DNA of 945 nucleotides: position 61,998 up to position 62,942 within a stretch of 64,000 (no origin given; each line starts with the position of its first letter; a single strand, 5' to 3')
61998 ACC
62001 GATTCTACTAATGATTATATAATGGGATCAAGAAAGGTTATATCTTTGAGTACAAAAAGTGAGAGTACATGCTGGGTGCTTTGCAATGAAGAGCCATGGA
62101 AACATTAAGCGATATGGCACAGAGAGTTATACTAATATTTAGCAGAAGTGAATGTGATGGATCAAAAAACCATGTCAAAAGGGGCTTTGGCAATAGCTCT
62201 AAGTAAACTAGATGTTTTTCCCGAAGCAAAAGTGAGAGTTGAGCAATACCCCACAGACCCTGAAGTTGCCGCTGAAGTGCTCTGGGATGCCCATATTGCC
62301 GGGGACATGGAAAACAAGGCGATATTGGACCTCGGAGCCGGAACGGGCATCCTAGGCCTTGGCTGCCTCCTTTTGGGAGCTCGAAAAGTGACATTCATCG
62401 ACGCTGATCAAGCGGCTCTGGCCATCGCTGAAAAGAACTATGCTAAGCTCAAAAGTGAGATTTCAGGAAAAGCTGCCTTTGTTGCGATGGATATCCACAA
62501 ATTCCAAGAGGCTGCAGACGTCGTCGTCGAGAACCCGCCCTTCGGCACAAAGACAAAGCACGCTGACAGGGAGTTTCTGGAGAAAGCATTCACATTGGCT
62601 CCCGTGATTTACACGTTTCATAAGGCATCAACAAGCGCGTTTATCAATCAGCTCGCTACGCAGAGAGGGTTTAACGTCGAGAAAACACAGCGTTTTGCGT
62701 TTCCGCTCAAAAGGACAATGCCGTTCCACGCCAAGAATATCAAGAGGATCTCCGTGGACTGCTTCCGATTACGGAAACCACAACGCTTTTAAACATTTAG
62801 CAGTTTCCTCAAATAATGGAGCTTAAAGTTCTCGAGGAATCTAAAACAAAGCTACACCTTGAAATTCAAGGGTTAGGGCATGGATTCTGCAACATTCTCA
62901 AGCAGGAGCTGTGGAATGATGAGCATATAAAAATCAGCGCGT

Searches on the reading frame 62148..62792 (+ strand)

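Call 17: search_protein_families(library=pfam, proteins=[window:62148-62792:+], max_evalue=0.01)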
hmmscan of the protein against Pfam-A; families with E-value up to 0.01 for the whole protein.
window:62148-62792:+ (214 aa): 10 families
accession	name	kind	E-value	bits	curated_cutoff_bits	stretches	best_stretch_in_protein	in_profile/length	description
PF05175.20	MTS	-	2e-13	50.8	23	1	55-147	31-126/170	Methyltransferase small domain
PF03602.21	Cons_hypoth95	-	4.2e-11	43.3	24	1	50-153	36-145/182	Conserved hypothetical protein 95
PF06325.19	PrmA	-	4.7e-11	43.2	22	1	55-129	161-233/296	Ribosomal protein L11 methyltransferase (PrmA)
PF13649.12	Methyltransf_25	-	3e-07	31.4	27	1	59-134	1-76/97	Methyltransferase domain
PF13847.12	Methyltransf_31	-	2.9e-06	27.5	27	1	55-132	3-84/145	Methyltransferase domain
PF10294.15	Methyltransf_16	-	3.7e-05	24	21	1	52-111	43-102/174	Lysine methyltransferase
PF08242.18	Methyltransf_12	-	0.00019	22.5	30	1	60-128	1-71/98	Methyltransferase domain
PF01170.24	UPF0020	-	0.00022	21.4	22.3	1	83-140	81-139/197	RMKL-like, methyltransferase domain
PF00398.26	RrnaAD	-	0.0016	18.1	24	1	33-125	11-94/263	Ribosomal RNA adenine dimethylase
PF08241.18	Methyltransf_11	-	0.0021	19.1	21.2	1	60-127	1-65/95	Methyltransferase domain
